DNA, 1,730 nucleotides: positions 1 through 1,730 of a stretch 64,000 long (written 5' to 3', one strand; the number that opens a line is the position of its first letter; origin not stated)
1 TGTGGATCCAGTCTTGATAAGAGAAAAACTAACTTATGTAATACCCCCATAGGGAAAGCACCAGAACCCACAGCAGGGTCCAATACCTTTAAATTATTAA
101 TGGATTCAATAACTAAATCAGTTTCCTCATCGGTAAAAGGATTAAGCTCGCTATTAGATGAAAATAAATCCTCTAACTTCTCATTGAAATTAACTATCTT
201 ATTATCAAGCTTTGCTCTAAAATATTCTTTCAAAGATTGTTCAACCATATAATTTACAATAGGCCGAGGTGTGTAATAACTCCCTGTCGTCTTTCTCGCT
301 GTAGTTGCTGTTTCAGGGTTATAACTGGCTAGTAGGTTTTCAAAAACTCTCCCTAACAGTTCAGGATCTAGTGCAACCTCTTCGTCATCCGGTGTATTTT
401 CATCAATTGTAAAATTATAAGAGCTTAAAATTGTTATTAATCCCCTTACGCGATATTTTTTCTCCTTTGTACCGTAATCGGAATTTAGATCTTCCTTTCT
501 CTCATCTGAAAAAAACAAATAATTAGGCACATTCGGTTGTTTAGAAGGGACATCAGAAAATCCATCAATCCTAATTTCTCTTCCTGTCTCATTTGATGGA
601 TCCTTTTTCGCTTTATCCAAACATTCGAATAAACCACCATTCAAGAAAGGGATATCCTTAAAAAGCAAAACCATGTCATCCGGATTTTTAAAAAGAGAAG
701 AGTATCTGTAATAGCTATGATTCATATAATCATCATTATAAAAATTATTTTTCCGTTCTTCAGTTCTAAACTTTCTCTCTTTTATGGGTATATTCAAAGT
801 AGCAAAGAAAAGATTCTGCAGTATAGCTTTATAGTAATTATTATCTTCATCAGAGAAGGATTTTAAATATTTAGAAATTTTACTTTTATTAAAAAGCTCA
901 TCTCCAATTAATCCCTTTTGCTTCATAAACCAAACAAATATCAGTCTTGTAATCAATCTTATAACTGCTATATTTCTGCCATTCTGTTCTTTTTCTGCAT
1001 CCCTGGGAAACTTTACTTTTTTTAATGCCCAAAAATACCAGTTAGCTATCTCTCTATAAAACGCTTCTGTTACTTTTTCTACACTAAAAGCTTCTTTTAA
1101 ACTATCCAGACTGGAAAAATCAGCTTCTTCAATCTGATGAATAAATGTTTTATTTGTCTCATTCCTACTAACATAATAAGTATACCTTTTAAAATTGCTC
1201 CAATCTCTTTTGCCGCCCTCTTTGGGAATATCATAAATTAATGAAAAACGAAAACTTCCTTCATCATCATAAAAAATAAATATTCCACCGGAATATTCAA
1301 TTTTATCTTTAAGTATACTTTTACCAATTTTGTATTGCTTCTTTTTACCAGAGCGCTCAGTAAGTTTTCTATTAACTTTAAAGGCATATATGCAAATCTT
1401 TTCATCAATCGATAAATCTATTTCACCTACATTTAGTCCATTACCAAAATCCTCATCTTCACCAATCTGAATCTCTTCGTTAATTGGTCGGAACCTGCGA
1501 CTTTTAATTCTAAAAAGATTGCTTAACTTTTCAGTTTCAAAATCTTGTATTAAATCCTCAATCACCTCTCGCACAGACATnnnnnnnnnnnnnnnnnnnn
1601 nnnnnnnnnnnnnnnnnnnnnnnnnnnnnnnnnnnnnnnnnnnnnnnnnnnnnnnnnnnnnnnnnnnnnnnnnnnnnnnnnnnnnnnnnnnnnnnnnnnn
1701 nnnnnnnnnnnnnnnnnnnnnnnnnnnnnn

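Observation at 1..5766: AT-rich, translationally coupled three-gene defence-like operon: YwbE-fusion protein, PLD-nuclease/SNF2-helicase fusion, PglX/type-IIG-like N6A methyltransferase cut by the window edge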

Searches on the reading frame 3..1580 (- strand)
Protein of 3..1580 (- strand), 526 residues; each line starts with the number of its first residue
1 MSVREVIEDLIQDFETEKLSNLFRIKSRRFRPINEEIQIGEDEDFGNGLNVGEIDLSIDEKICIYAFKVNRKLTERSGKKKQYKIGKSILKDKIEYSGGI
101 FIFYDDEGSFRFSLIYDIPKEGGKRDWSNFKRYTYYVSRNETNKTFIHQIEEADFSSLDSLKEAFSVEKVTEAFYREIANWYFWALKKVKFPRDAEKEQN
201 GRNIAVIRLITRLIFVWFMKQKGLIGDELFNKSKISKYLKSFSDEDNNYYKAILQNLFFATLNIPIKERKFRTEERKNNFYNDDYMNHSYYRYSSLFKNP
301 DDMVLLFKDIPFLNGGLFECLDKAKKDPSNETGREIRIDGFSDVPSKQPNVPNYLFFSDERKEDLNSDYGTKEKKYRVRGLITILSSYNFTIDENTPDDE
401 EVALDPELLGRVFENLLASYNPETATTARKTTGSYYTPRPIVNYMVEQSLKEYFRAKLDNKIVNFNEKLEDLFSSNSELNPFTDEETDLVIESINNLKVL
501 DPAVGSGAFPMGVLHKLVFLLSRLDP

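Call 6: search_protein_families(library=pfam, proteins=[window:3-1580:-], max_evalue=0.01)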
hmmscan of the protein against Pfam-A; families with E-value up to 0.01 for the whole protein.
window:3-1580:- (526 aa): 1 family
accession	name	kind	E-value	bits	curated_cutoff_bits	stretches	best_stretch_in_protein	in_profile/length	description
PF02384.22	N6_Mtase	-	3.5e-05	23.7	20.4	1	406-447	3-40/311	N-6 DNA Methylase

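Call 7: search_protein_families(library=padloc, proteins=[window:3-1580:-], max_evalue=0.01)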
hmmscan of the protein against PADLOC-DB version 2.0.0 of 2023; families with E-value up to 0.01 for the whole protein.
window:3-1580:- (526 aa): 12 families
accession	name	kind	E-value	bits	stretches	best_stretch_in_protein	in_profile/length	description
PDLC03601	REase_MTase_IIG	-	2.1e-38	129.8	2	379-519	332-483/1110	Type IIG restriction enzyme-methyltransferase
PDLC03596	REase_MTase_IIG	-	2.4e-15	53.6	1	131-474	152-470/1148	Type IIG restriction enzyme-methyltransferase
PDLC03598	REase_MTase_IIG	-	3.4e-07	26.6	1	195-280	178-255/912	Type IIG restriction enzyme-methyltransferase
PDLC03627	REase_MTase_IIG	-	1.3e-06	24.5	1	404-509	328-420/1136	Type IIG restriction enzyme-methyltransferase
PDLC02521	PglX|PglXI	-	2.5e-06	23.7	1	435-507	247-319/1174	PglX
PDLC02525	PglX|PglXI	-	1.7e-05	21.6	1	435-508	231-296/607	PglX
PDLC03631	REase_MTase_IIG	-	2.2e-05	20.5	1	412-448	293-325/1086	Type IIG restriction enzyme-methyltransferase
PDLC02643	DrmMI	-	2.8e-05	20.1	1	424-509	547-614/1347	DrmMI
PDLC03021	MTase_I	-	0.00034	17.6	1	406-448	143-179/491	Type I methyltransferase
PDLC03026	MTase_I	-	0.0005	17.3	1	405-447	119-157/487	Type I methyltransferase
PDLC02638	DrmMI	-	0.0025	14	0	425-510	547-613/935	DrmMI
PDLC03025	MTase_I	-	0.0061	13.3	0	409-448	144-177/569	Type I methyltransferase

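Call 8: search_protein_families(library=ncbifam, proteins=[window:3-1580:-], max_evalue=0.01)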
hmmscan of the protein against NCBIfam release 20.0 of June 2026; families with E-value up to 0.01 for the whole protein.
window:3-1580:- (526 aa): 2 families
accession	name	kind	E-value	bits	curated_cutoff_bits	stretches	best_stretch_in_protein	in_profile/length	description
NF033452.1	BREX_1_MTaseX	exception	2.4e-05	22.4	500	1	436-507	254-325/1210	BREX-1 system adenine-specific DNA-methyltransferase PglX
NF033455.1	BREX_6_MTaseX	exception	0.0051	14.3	900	1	481-517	314-350/1319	BREX-6 system adenine-specific DNA-methyltransferase PglX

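Call 47: find_homologous_proteins(query=window:3-1580:-, max_evalue=1e-10)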
Query window:3-1580:- (526 aa): 3342 proteins with E <= 1e-10 among 8000 candidates; the best 120 are listed.
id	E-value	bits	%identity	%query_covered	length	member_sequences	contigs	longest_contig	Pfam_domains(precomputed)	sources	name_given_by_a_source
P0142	2.2e-211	722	63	99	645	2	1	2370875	-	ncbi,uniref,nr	ncbi:hypothetical protein JZK55_13380 [Dissulfurispira thermophila]|uniref:site-specific DNA-methylt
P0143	3.1e-206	705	63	100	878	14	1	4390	PF02384.23,PF07669.18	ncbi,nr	ncbi:MAG TPA: Eco57I restriction-modification methylase domain-containing protein, partial [Paludiba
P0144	4.1e-195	668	60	99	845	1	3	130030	PF07669.18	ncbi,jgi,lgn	jgi:hypothetical protein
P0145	1.3e-194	666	65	88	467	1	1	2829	-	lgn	-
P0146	5.5e-192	658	60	100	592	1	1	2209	-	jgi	-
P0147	3.7e-187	642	59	99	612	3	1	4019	PF02384.23,PF07669.18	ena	-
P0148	5.6e-187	641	56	99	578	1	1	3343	-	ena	-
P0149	1.6e-184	633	57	99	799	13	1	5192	PF07669.18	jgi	-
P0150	1.1e-183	630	63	89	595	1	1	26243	-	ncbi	ncbi:MAG: hypothetical protein ACK4UJ_11005, partial [Leptonema sp. (in: bacteria)]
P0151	2.9e-183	629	57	100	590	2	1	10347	-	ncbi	ncbi:MAG: hypothetical protein ABIN18_20575 [Pseudomonadota bacterium]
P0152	3.0e-183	629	56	99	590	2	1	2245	-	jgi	-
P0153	3.7e-183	628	56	99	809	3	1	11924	PF02384.23,PF07669.18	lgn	-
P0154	1.7e-182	626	58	99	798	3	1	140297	PF07669.18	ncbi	-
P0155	2.1e-182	626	55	100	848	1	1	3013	PF02384.23,PF07669.18,PF20473.5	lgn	-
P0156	2.5e-182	626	57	99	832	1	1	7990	PF07669.18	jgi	-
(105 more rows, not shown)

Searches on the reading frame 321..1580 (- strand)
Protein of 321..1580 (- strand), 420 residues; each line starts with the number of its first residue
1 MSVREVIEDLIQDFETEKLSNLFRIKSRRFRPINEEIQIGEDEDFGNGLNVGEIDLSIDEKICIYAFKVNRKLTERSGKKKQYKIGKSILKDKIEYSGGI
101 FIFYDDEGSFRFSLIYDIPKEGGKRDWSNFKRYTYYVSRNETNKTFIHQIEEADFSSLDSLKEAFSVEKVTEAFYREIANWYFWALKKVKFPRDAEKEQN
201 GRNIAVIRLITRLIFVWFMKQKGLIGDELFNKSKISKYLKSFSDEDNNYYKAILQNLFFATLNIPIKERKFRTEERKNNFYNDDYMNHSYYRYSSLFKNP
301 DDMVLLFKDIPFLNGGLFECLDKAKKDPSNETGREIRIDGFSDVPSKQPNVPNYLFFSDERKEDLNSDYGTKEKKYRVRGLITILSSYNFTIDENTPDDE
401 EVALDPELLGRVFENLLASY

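Call 62: predict_structure(alignment_id=A2)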
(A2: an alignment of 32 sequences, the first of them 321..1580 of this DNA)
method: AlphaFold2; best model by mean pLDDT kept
length: 420 residues; sequences in the alignment: 32
mean_pLDDT: 84.0   pTM: 0.70
mean pLDDT of the five models: 84.0, 83.6, 82.9, 81.8, 81.2
residues with pLDDT >= 90: 191; 70-90: 163; 50-70: 46; < 50: 20
segments of 3 or more residues with pLDDT < 50: 277-280, 391-393, 395-404
pLDDT, mean of each block of 10 residues (from residue 1): 91 93 94 89 85 93 96 81 91 92 94 85 67 87 81 89 70 81 96 89 91 87 86 93 94 91 83 57 69 89 88 77 86 88 88 96 93 94 81 44 50 60
secondary structure, 60 per line:
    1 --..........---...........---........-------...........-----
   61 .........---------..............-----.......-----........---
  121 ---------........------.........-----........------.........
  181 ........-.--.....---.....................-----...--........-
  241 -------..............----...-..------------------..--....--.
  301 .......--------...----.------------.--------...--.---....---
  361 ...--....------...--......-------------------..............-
elements in order: H3-12 H16-26 E30-37 E45-55 E61-69 H79-92 E98-104 E110-117 E130-137 H144-152 H158-165 H172-188 H193-197 H201-221 H232-238 H248-261 H300-307 H354-357 E361-363 H366-369 E376-378 H381-386 H406-419

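Call 64: fold_search(model_id=the predicted structure, library=pdb)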
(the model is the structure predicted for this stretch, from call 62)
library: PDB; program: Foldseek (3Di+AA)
matches with E <= 10: 642; with E <= 0.001: 0
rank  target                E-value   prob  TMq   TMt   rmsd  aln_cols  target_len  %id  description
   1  5trc_B                3.7e-02  0.51  0.15  0.16   7.7       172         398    9  Crystal structure of phosphorylated AC3-AC5 domains of yeast acetyl-CoA carboxylase (released 2016-12-07)
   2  3bio_A                7.3e-02  0.30  0.12  0.17  14.8       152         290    7  Crystal structure of oxidoreductase (Gfo/Idh/MocA family member) from Porphyromonas gingivalis W83 (released 2007-12-25)
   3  6z6b_EEE              7.3e-02  0.09  0.13  0.04  24.5       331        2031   11  Structure of full-length La Crosse virus L protein (polymerase) (released 2020-07-29)
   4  8xl1_A                1.0e-01  0.13  0.14  0.05  18.9       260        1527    7  Core region of the human acetyl-CoA carboxylase 1 filament in complex with acetyl-CoA (ACC1-inact) (released 2024-10-23)
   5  7fiv_B                1.0e-01  0.09  0.10  0.06  16.4       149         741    9  Crystal structure of the complex formed by Wolbachia cytoplasmic incompatibility factors CidA and CidBND1-ND2 from wPi (released 2022-04-06)
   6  9jsz_J                1.2e-01  0.16  0.13  0.13   8.7       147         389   12  active NbaSPARDA complexes (released 2025-04-02)
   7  3bio_B                1.5e-01  0.28  0.12  0.16  14.6       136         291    8  Crystal structure of oxidoreductase (Gfo/Idh/MocA family member) from Porphyromonas gingivalis W83 (released 2007-12-25)
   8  5trc_A                1.5e-01  0.18  0.14  0.14   8.3       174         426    9  Crystal structure of phosphorylated AC3-AC5 domains of yeast acetyl-CoA carboxylase (released 2016-12-07)
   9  6z6b_PPP              1.5e-01  0.09  0.14  0.04  24.3       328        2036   10  Structure of full-length La Crosse virus L protein (polymerase) (released 2020-07-29)
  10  7fiw_A                1.7e-01  0.06  0.09  0.06  18.3       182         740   12  Crystal structure of the complex formed by Wolbachia cytoplasmic incompatibility factors CidAwMel(ST) and CidBND1-ND2  (released 2022-04-06)
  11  9vx6_T                1.8e-01  0.30  0.15  0.15   9.4       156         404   10  Helical structure of gRNA-tDNA SPARDA complex (released 2026-01-14)
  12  5x89                  2.1e-01  0.47  0.15  0.17   8.3       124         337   15  The X-ray crystal structure of subunit fusion RNA splicing endonuclease from Methanopyrus kandleri (released 2018-01-24)
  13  3ndh_B                2.7e-01  0.09  0.09  0.16  13.1       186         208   12  Restriction endonuclease in complex with substrate DNA (released 2010-07-28)
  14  6g2h_D                3.0e-01  0.08  0.14  0.05  15.5       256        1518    8  Filament of acetyl-CoA carboxylase and BRCT domains of BRCA1 (ACC-BRCT) core at 4.6 A resolution (released 2018-06-13)
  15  7esz_C                3.3e-01  0.08  0.11  0.08  17.9       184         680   12  Crystal structure of the complex formed by Wolbachia cytoplasmic incompatibility factors CinA and CinB with Mn2+ from  (released 2021-11-10)
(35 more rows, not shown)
